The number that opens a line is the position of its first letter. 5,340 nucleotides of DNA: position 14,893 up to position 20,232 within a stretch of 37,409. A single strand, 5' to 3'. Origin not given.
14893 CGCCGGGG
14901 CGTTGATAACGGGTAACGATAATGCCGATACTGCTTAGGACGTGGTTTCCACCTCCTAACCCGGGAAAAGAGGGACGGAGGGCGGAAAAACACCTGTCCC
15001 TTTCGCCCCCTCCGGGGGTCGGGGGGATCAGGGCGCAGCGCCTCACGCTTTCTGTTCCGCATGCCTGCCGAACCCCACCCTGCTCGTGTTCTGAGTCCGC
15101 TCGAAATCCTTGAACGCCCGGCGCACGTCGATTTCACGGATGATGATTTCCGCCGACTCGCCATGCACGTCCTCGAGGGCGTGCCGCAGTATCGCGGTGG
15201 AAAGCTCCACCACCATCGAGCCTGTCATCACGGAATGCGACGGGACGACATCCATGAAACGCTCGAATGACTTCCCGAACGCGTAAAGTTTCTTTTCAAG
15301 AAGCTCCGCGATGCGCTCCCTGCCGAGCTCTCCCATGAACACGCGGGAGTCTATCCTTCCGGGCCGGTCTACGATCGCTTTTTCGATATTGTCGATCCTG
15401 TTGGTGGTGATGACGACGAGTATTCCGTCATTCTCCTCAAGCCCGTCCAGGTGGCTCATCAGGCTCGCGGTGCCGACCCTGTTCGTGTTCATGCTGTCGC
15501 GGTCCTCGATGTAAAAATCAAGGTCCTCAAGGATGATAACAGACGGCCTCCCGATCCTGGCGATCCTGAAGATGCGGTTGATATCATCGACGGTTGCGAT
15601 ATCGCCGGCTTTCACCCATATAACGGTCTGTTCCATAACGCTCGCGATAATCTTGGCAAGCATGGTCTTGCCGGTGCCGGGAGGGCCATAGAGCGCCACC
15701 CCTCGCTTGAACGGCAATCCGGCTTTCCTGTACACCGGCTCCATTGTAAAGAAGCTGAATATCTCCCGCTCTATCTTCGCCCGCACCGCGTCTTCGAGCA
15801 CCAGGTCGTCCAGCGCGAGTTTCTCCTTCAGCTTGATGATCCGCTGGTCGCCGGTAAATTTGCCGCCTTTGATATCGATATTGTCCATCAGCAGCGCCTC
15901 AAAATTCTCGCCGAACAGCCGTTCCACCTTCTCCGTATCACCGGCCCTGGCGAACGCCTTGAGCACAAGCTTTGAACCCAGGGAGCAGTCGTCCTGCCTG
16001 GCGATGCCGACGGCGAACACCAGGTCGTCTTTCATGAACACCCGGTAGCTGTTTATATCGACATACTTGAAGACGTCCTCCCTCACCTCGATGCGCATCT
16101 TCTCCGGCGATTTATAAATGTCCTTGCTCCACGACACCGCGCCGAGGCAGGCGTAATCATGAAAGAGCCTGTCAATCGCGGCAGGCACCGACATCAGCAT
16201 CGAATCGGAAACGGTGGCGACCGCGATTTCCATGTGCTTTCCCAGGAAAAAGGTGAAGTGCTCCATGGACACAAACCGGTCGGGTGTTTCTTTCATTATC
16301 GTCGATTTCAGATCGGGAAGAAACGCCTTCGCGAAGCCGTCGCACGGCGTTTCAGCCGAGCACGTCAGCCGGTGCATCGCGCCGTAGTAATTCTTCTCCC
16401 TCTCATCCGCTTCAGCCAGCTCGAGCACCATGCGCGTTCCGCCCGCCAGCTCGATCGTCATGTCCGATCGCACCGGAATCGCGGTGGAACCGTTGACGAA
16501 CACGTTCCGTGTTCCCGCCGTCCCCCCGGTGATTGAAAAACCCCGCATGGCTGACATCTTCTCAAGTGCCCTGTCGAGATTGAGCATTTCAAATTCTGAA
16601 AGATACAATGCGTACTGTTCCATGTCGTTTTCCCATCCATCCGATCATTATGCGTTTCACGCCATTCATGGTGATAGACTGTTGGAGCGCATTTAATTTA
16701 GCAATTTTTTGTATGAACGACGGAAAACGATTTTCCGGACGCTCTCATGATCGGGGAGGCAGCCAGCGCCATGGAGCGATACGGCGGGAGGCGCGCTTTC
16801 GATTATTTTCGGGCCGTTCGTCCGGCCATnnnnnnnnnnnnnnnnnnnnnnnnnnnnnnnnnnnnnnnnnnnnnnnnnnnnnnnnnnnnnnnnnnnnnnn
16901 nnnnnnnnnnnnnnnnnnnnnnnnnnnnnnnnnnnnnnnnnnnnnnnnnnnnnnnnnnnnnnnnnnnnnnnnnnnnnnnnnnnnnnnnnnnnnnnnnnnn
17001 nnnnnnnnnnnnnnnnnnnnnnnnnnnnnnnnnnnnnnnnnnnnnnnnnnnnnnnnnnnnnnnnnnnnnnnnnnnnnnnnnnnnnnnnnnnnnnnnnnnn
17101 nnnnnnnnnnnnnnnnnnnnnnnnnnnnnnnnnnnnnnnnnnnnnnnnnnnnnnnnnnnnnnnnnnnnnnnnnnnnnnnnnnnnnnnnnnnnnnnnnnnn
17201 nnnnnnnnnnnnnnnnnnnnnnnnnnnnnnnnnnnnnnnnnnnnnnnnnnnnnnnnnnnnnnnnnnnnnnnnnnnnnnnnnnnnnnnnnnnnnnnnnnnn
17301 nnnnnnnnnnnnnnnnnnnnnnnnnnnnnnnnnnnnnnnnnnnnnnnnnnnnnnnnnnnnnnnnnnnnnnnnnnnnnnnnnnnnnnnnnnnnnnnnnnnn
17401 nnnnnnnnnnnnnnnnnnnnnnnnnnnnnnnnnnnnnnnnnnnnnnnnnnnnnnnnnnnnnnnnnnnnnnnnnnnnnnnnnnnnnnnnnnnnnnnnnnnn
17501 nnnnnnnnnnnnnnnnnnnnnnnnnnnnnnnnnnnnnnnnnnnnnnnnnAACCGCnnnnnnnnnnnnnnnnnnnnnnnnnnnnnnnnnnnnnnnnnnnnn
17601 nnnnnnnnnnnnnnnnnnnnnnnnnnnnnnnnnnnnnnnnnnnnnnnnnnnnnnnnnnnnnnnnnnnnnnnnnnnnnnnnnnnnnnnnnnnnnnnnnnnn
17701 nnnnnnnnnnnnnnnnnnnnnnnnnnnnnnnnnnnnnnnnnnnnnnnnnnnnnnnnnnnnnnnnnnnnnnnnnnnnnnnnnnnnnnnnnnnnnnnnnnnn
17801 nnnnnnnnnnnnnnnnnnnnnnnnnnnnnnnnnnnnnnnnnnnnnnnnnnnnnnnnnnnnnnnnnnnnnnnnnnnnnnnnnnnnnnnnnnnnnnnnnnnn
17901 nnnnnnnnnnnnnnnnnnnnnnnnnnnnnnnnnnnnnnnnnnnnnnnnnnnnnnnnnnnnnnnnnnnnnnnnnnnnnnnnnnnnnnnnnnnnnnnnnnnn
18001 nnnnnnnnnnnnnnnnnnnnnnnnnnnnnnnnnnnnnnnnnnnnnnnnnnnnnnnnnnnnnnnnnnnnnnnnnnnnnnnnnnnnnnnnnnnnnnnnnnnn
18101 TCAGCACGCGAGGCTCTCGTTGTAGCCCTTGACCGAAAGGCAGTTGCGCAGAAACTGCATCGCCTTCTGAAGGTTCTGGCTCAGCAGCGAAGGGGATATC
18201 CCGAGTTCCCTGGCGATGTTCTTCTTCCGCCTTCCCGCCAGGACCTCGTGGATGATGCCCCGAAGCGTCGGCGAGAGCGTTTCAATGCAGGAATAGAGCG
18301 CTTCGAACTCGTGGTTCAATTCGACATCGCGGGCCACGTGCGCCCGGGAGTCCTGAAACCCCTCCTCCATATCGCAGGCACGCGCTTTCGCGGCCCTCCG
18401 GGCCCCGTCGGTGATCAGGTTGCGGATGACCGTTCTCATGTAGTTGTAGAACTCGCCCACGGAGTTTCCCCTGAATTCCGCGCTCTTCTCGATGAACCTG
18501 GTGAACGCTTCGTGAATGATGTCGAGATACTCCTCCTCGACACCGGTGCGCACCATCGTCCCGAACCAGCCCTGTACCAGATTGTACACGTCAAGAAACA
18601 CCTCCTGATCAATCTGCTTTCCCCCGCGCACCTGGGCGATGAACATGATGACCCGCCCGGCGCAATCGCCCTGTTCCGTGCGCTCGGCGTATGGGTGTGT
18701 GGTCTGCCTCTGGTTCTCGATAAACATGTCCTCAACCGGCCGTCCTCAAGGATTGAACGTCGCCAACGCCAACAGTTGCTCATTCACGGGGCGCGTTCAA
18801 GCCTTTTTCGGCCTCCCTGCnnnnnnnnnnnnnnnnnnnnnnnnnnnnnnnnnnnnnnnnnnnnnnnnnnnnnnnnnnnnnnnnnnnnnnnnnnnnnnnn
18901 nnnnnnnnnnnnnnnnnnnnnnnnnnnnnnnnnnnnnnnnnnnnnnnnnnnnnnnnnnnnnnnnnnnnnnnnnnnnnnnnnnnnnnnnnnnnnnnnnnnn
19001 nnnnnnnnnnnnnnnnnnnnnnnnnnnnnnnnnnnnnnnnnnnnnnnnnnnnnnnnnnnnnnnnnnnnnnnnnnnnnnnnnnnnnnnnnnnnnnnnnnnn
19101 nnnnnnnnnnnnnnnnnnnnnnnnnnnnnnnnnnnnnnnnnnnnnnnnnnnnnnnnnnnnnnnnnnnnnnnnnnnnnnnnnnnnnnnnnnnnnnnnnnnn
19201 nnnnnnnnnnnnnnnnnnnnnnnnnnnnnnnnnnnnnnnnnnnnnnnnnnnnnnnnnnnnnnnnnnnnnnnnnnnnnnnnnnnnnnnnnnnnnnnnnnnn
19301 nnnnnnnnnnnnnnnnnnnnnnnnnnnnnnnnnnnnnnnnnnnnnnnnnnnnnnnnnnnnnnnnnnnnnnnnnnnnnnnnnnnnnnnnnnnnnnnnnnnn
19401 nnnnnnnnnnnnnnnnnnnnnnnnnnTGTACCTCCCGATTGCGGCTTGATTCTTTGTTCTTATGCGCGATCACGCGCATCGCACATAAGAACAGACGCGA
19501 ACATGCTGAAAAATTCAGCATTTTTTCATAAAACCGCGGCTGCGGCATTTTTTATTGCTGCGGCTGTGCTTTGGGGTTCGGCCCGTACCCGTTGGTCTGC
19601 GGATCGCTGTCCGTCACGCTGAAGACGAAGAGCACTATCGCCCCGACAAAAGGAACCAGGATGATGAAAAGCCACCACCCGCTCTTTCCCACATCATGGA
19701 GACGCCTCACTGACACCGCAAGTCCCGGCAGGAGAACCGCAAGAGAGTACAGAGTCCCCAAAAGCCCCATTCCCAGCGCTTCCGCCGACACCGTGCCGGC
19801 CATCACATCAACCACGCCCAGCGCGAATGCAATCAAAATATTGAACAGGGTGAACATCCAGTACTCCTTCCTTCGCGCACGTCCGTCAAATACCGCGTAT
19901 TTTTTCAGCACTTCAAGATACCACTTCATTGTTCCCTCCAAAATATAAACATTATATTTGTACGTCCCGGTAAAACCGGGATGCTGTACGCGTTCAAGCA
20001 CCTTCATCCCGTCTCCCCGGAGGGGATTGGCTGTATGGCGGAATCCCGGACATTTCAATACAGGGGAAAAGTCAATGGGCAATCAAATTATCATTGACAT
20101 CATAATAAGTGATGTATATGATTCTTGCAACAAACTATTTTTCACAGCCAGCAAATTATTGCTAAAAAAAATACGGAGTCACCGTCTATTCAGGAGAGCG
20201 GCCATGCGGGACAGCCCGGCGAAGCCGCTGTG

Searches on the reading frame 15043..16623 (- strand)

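Call 7: search_protein_families(library=pfam, proteins=[window:15043-16623:-], max_evalue=0.001)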
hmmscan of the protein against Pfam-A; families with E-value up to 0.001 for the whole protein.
window:15043-16623:- (526 aa): 7 families
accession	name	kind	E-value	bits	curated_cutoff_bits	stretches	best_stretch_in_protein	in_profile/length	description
PF00004.35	AAA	-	1.1e-23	84.5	21.2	1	310-430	2-129/131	ATPase family associated with various cellular activities (AAA)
PF07728.20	AAA_5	-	9.4e-05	22.9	22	1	309-354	2-48/139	AAA domain (dynein-related subfamily)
PF05496.18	RuvB_N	-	0.00015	22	27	1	309-351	36-78/159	Holliday junction DNA helicase RuvB P-loop domain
PF05673.19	DUF815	-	0.00017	21.2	23.8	1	307-438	54-179/249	Protein of unknown function (DUF815)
PF13191.12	AAA_16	-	0.00019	22.4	32.6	0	306-338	24-57/167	AAA ATPase domain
PF25199.1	nSTAND_NTPase5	-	0.00029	21.1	34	1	274-375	14-112/145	Novel STAND NTPase 5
PF20720.3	nSTAND3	-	0.00035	20.8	27.2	1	308-401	19-104/155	Novel STAND NTPase 3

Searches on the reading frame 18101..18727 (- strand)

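Call 7: search_protein_families(library=pfam, proteins=[window:18101-18727:-], max_evalue=0.001)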
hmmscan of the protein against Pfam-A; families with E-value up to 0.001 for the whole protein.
window:18101-18727:- (208 aa): 5 families
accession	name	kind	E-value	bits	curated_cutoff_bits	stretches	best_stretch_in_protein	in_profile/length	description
PF04542.20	Sigma70_r2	-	2e-06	27.9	24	1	49-113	7-69/71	Sigma-70 region 2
PF07638.17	Sigma70_ECF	-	3.5e-06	27.5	21.1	1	26-193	4-179/185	ECF sigma factor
PF04218.19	CENP-B_N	-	5.8e-05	23.1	21.2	0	158-194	15-51/53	CENP-B N-terminal DNA-binding domain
PF16509.11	KORA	-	0.00023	21.8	26.7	1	139-195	4-60/84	TrfB plasmid transcriptional repressor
PF08281.18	Sigma70_r4_2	-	0.00048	20.2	25.7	1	142-193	2-54/54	Sigma-70, region 4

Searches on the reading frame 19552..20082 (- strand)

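Call 5: search_protein_families(library=pfam, proteins=[window:19552-20082:-], max_evalue=0.1)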
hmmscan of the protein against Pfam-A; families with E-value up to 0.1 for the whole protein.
window:19552-20082:- (176 aa): 5 families
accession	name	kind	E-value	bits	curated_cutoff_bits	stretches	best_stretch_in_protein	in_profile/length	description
PF05656.20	DUF805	-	1.5e-34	119.2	25.7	1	62-168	1-111/111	Protein of unknown function (DUF805)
PF15190.11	TMEM251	-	0.0022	18.6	27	1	137-167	73-102/131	Transmembrane protein 251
PF13396.11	PLDc_N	-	0.003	17.9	23.3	1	128-154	14-40/42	Phospholipase_D-nuclease N-terminal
PF18936.5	DUF5684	-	0.012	16.6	27.4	1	131-156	17-42/81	Family of unknown function (DUF5684)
PF20990.2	DUF2207_C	-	0.097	12.8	33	0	61-155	123-185/247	Predicted membrane protein (DUF2207) C-terminal domain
